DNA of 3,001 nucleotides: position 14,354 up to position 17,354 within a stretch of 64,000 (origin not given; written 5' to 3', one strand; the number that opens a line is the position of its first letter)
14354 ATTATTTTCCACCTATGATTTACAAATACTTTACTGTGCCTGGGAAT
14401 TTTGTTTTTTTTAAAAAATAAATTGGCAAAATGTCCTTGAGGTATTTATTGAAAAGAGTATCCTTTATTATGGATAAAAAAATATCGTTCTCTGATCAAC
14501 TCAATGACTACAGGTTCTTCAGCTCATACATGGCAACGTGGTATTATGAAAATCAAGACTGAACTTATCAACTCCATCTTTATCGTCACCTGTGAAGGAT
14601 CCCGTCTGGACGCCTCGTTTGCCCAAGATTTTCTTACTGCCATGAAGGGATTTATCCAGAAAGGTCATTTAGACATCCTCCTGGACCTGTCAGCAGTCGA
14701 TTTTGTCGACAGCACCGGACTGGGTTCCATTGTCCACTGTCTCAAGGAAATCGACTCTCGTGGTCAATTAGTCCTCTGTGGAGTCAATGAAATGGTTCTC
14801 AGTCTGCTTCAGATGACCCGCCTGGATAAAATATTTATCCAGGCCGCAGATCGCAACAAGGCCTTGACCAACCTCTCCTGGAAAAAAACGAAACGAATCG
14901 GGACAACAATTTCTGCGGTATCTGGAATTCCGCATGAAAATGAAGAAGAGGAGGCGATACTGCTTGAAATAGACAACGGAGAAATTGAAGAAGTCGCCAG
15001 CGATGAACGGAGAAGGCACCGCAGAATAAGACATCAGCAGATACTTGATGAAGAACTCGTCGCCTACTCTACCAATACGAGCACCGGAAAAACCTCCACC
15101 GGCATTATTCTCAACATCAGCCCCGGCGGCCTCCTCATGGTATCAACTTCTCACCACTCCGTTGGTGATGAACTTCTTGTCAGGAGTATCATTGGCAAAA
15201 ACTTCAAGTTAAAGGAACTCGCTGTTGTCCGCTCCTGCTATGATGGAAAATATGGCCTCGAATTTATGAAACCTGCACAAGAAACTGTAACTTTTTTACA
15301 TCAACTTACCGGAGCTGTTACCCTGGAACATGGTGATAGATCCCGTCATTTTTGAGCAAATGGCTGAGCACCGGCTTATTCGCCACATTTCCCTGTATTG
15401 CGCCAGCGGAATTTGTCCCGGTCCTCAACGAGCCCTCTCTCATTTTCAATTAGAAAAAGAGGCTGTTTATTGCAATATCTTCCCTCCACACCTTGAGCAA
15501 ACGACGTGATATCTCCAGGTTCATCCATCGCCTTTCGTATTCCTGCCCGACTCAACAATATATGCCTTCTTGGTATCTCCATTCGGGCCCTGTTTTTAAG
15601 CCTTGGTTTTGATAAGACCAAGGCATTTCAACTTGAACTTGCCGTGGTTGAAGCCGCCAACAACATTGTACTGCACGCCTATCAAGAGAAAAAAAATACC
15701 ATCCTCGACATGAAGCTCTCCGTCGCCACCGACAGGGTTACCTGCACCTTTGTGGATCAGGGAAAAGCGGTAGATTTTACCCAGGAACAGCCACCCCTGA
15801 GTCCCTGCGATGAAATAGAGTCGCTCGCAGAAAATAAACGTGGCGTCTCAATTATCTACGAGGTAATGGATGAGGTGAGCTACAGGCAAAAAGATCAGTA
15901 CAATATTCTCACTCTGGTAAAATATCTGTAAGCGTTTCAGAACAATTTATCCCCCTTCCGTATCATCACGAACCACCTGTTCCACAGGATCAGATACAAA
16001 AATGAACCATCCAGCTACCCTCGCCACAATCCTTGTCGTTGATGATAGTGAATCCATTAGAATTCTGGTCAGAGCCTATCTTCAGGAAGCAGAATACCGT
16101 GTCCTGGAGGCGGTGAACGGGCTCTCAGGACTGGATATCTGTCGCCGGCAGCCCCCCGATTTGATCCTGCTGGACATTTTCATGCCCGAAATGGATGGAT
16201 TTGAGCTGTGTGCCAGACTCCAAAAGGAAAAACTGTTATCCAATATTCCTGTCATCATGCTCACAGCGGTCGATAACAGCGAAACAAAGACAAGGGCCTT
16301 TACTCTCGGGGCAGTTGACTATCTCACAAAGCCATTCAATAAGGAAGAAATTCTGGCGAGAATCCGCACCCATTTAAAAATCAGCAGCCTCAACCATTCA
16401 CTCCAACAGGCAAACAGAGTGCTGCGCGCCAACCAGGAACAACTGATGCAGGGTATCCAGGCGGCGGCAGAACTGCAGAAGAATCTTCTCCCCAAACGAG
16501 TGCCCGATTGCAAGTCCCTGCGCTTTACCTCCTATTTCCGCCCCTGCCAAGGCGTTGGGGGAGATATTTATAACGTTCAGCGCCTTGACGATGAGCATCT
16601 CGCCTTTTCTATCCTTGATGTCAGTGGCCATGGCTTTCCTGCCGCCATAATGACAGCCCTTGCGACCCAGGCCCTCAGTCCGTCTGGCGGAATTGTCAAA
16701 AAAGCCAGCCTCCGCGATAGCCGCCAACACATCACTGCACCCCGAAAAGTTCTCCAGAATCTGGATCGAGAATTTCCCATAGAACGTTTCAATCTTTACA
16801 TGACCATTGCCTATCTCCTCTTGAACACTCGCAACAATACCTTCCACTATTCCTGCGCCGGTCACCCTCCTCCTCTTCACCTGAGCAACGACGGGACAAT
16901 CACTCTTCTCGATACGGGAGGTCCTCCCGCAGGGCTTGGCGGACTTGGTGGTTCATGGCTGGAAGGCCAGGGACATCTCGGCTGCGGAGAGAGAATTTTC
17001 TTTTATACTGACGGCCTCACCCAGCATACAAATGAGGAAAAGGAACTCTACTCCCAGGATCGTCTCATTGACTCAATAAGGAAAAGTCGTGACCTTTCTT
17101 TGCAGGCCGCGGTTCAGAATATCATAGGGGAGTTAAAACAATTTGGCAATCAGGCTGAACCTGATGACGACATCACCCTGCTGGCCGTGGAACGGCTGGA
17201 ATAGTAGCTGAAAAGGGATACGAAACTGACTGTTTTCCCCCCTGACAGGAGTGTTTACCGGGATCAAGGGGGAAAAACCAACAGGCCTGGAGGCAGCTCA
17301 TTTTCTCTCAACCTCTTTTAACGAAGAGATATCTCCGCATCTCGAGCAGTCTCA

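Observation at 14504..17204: Partner-switching module whose STAS antagonist is fused to a PilZ c-di-GMP domain, with a REC-PP2C phosphatase and no sigma factor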

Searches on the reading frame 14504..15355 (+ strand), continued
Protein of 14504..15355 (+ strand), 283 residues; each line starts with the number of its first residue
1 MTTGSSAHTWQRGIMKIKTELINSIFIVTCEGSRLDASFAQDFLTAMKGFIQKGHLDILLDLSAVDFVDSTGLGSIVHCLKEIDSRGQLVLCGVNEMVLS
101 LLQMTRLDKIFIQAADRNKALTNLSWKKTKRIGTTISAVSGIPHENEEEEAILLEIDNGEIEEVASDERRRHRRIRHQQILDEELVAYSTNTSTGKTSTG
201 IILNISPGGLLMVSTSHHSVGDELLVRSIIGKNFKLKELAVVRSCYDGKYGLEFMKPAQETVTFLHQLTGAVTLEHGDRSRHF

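Call 57: find_related_loci(query=A1, collection=metagenome_contigs, flank=7000)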
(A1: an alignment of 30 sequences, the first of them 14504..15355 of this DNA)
Query A1 (283 aa) in metagenome_contigs; peptide patterns used: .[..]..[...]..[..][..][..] (x = any residue, [..] = any of these).
599 stretches matched a pattern (row limit reached: there are more); 415 encode a relative of the query (tblastn E <= 1e-3); the best 80 are kept; 80 distinct loci.
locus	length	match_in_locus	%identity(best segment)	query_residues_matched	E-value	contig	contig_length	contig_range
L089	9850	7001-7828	78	8-283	3e-142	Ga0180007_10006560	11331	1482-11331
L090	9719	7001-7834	57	15-279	2e-100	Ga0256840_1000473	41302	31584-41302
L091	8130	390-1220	56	15-279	3e-100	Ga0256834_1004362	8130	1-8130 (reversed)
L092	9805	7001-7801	58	15-274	2e-97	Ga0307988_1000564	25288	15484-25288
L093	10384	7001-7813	56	14-277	2e-96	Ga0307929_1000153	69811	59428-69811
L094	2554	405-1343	45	5-274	5e-84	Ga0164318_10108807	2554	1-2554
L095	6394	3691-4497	47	3-277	8e-82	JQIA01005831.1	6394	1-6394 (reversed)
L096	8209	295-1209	45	11-279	1e-80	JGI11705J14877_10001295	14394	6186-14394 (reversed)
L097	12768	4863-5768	45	8-280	3e-77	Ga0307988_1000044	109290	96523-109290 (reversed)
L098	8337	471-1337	46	14-279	3e-77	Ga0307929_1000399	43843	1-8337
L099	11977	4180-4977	56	15-274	2e-93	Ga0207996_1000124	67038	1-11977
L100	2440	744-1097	37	10-127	3e-21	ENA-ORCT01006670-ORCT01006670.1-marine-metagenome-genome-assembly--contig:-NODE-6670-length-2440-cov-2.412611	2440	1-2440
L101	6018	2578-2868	43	15-111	4e-21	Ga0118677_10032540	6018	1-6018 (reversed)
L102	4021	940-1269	42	15-124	1e-20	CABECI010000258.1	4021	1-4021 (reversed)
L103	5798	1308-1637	42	15-124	3e-20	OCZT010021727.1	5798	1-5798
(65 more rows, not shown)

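Call 64: find_encoding_contigs(protein=P0067, flank=6000, max_places=1)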
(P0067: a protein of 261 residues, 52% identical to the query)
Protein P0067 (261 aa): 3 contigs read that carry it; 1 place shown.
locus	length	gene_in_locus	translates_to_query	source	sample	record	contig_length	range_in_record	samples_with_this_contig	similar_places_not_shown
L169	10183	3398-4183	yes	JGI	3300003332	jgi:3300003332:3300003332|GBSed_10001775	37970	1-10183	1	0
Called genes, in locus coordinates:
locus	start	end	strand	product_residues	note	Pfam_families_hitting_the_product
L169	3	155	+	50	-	?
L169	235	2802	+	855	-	PF00512:HisKA, PF02518:HATPase_c, PF00072:Response_reg, PF01627:Hpt (weak)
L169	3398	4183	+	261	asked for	PF01740:STAS, PF13466:STAS_2, PF07238:PilZ (weak)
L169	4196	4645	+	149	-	PF13581:HATPase_c_2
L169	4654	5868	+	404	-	PF00072:Response_reg, PF07228:SpoIIE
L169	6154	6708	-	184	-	PF16036:Chalcone_3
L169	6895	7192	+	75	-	-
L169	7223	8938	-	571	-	PF01336:tRNA_anti-codon, PF00152:tRNA-synt_2, PF02938:GAD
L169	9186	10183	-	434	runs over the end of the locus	PF01409:tRNA-synt_2d (faint), PF13393:tRNA-synt_His, PF00152:tRNA-synt_2 (faint), PF00587:tRNA-synt_2b, PF03129:HGTP_anticodon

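Call 65: find_encoding_contigs(protein=P0109, flank=6000, max_places=1)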
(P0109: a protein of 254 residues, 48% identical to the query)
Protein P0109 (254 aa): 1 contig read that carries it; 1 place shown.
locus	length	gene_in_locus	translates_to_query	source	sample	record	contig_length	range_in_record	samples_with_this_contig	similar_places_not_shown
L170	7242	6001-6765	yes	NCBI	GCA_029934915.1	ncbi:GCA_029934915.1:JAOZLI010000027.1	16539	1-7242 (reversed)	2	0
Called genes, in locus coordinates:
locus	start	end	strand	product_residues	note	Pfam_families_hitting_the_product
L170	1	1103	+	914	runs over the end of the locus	-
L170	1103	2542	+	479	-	PF01471:PG_binding_1, PF07653:SH3_2 (faint), PF08239:SH3_3 (faint)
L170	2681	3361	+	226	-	PF00581:Rhodanese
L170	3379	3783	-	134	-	PF00571:CBS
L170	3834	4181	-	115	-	PF00543:P-II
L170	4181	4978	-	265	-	PF07556:DUF1538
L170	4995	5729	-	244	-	PF07556:DUF1538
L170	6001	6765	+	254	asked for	PF01740:STAS, PF13466:STAS_2 (weak)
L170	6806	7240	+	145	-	?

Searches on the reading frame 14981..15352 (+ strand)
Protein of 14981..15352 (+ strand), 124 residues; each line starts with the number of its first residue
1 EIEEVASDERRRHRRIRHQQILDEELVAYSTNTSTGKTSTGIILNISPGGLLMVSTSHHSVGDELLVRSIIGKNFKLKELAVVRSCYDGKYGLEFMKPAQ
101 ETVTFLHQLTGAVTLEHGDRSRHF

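Call 54: search_solved_structures(query=window:14981-15352:+, max_evalue=10, show_alignments=3)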
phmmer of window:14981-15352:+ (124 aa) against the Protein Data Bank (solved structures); distinct sequences matched with E-value up to 10: 2.
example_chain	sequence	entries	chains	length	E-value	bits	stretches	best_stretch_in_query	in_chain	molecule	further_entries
7obm_A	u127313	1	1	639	0.14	15.8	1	16-62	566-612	Prolyl endopeptidase-like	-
8rfb_A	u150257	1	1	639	0.14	15.8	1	16-62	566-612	Prolyl endopeptidase-like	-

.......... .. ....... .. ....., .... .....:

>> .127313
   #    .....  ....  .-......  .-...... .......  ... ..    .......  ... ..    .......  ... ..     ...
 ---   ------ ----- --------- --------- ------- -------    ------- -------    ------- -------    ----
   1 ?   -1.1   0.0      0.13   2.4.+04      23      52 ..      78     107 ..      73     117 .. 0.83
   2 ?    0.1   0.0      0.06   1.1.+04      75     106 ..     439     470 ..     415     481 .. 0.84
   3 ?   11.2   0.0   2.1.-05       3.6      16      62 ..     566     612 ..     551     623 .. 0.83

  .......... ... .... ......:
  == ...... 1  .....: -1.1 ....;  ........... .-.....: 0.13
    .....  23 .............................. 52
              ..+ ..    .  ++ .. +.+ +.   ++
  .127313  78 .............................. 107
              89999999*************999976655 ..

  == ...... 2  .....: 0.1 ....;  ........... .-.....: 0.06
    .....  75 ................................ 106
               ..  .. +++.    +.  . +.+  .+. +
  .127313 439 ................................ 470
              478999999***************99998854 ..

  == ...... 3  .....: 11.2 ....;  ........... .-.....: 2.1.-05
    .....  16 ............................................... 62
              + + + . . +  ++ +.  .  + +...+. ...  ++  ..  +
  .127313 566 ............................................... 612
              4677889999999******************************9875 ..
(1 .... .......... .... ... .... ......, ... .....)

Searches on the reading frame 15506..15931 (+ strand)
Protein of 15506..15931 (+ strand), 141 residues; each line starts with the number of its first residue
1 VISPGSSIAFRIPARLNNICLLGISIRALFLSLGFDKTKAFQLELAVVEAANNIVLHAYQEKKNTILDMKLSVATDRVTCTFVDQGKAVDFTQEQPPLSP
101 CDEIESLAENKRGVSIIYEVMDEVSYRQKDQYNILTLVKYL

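Call 3: search_protein_families(library=pfam, proteins=[window:15506-15931:+], max_evalue=1)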
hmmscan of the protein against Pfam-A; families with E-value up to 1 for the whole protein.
window:15506-15931:+ (141 aa): 2 families
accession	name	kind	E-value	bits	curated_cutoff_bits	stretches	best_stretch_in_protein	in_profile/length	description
PF13581.12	HATPase_c_2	-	3.8e-19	69.4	27.4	1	32-139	21-127/127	Histidine kinase-like ATPase domain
PF00433.29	Pkinase_C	-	0.17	13.1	20.9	1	90-103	13-26/44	Protein kinase C terminal domain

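Call 4: search_protein_families(library=ncbifam, proteins=[window:15506-15931:+], max_evalue=1)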
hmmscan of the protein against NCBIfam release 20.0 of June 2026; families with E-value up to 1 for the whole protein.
window:15506-15931:+ (141 aa): 4 families
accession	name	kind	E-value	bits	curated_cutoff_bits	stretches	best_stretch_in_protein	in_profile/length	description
NF003144.0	PRK04069.1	equivalog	6.1e-19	68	145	1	6-141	6-143/161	anti-sigma B factor RsbW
TIGR01924.1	rsbW_low_gc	equivalog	1.6e-17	63.4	155.05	1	6-141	6-143/159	anti-sigma B factor RsbW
TIGR01925.2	spIIAB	equivalog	2.4e-09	37.2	135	1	9-127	4-121/137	anti-sigma F factor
NF041045.1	RsbA_anti_sig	subfamily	0.0039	16.5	210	1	32-130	204-292/303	anti-sigma factor RsbA family regulatory protein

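Call 19: search_solved_structures(query=window:15506-15931:+, max_evalue=0.01, show_alignments=3)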
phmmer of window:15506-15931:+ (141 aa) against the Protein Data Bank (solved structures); distinct sequences matched with E-value up to 0.01: 5.
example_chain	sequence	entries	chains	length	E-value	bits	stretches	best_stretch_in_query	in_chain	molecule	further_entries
6m36_A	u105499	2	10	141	3.9e-14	55.9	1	8-140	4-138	Serine-protein kinase RsbW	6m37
1tid_A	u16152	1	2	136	0.00029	24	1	11-127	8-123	Anti-sigma F factor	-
1til_A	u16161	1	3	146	0.00032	23.9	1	11-127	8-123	Anti-sigma F factor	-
1th8_A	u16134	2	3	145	0.00034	23.8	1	11-127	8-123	Anti-sigma F factor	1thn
1l0o_A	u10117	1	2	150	0.00035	23.8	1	11-127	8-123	Anti-sigma F factor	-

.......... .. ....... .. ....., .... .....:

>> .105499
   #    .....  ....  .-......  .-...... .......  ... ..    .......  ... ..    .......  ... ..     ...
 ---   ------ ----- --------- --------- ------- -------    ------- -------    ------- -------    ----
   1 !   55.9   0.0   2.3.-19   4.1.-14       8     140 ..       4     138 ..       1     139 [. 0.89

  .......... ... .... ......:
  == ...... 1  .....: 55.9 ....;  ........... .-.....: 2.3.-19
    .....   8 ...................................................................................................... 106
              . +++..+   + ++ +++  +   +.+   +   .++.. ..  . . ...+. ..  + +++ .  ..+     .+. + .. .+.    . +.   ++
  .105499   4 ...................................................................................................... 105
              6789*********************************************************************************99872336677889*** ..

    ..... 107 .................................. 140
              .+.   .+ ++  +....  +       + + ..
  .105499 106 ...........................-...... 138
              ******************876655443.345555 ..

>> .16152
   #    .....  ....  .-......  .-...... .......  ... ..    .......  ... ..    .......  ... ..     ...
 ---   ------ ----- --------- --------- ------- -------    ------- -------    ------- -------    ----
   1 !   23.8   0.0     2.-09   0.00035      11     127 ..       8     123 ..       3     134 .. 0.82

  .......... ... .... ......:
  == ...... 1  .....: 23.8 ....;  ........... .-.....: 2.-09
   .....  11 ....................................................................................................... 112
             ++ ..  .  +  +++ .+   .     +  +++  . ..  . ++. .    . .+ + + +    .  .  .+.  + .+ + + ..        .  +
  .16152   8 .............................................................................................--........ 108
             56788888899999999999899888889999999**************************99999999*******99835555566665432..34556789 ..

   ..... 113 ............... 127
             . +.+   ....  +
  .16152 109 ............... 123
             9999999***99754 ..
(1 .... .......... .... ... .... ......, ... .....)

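Call 62: find_homologous_proteins(query=window:15506-15931:+, max_evalue=0.00001)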
Query window:15506-15931:+ (141 aa): 70 proteins with E <= 0.00001 among 136 candidates.
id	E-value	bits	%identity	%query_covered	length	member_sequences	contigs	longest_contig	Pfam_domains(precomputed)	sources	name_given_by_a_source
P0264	3.8e-81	287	96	100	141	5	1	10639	PF13581.13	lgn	-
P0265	2.5e-59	217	72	100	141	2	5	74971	PF13581.13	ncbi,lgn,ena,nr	ncbi:MAG: ATP-binding protein [Proteobacteria bacterium]|nr:ATP-binding protein [Pseudomonadota bact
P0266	5.3e-58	212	72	100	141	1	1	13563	PF13581.13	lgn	-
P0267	1.3e-56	208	72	100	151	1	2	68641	PF13581.13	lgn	-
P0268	1.5e-56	208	72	100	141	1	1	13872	PF13581.13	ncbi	-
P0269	6.3e-56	206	71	100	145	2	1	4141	PF13581.13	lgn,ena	-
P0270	7.1e-56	205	70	100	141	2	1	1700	PF13581.13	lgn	-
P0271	7.6e-43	163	57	100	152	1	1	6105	PF13581.13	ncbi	-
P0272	5.2e-41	157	55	99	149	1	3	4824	PF13581.13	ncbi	-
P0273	8.6e-40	153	55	100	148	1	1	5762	PF13581.13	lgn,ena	-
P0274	3.3e-39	152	55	99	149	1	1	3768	PF13581.13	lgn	-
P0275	3.8e-39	151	55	99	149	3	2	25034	PF13581.13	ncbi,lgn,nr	ncbi:MAG: ATP-binding protein [Thermodesulfobacteriota bacterium]|nr:ATP-binding protein [Thermodesu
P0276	2.3e-38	149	57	99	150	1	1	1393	PF13581.13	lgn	-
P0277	4.1e-38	148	55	99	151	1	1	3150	PF13581.13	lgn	-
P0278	4.3e-38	148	54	100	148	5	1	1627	PF13581.13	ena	-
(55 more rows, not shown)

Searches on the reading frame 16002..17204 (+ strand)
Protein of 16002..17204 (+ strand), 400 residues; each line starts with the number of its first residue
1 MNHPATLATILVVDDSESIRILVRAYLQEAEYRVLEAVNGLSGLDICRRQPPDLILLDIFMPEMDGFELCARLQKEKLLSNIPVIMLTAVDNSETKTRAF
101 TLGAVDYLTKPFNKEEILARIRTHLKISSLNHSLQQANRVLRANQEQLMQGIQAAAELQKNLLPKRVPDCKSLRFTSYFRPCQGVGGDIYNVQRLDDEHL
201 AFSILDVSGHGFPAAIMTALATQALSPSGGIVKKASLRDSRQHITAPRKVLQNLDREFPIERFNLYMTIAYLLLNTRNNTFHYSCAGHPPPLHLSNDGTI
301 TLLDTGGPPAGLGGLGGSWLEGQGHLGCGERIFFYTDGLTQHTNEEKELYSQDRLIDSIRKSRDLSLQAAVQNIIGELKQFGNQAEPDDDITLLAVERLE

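Call 3: search_protein_families(library=pfam, proteins=[window:16002-17204:+], max_evalue=1)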
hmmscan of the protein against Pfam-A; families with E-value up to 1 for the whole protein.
window:16002-17204:+ (400 aa): 2 families
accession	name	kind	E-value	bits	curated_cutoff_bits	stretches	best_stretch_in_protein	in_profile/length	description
PF07228.17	SpoIIE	-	5.6e-36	124.7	25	1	196-398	1-191/192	Stage II sporulation protein E (SpoIIE)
PF00072.30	Response_reg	-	3.5e-32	111.3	30.2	1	10-122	1-111/111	Response regulator receiver domain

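Call 4: search_protein_families(library=ncbifam, proteins=[window:16002-17204:+], max_evalue=1)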
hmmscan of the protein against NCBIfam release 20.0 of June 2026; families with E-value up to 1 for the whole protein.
window:16002-17204:+ (400 aa): 102 families (the best 25 are shown)
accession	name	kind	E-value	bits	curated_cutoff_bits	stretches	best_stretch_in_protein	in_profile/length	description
NF045505.1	RR_RssB_Pseudo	equivalog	2.1e-41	142.3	700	1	7-312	5-312/394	two-component system response regulator RssB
NF007135.0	PRK09581.1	equivalog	6.9e-36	124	474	1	8-140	3-135/457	PleD family two-component system response regulator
NF045944.1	ResRegRpaBCyano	equivalog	1.7e-29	102.9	330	1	11-141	1-131/229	response regulator transcription factor RpaB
TIGR02154.1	PhoB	equivalog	2.5e-29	102.2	296.2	1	8-129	3-124/226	phosphate regulon transcriptional regulator PhoB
NF012227.0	AdeR_RR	equivalog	1.2e-27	97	340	1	9-142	13-143/239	efflux system response regulator transcription factor AdeR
NF033117.2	vanR_ACDEGLN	exception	2.9e-27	95.7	350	1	10-137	1-125/226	VanR-ABDEGLN family response regulator transcription factor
NF040689.1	MtrAB_MtrA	equivalog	5.3e-27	94.6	300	1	10-130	1-118/219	MtrAB system response regulator MtrA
NF040534.1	resp_reg_YycF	equivalog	2.8e-26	92.2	340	1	9-132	2-122/231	response regulator YycF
NF053854.1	RespRegPhoBBctds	equivalog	7.8e-26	90.8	270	1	10-142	1-132/225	two-component system response regulator PhoB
NF041733.1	resp_reg_CseB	equivalog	1.1e-25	90.3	350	1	9-140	2-130/228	two-component system response regulator CseB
NF007005.1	PRK09468.1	equivalog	1.6e-25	89.9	331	1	8-127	4-121/237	osmolarity response regulator transcription factor OmpR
NF007969.0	PRK10693.1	equivalog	3.1e-24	85.6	329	1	1-225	1-222/337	two-component system response regulator RssB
NF007982.1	PRK10710.1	equivalog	9e-24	84.3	380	1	1-147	1-144/235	envelope stress response regulator BaeR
TIGR01387.1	cztR_silR_copR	subfamily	9.5e-24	84.3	279.2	1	10-131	1-120/218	heavy metal response regulator transcription factor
NF033120.0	vanR_FM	exception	1.2e-23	84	460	1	9-141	5-135/231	vancomycin resistance response regulator transcription factor, VanR-F/VanR-M family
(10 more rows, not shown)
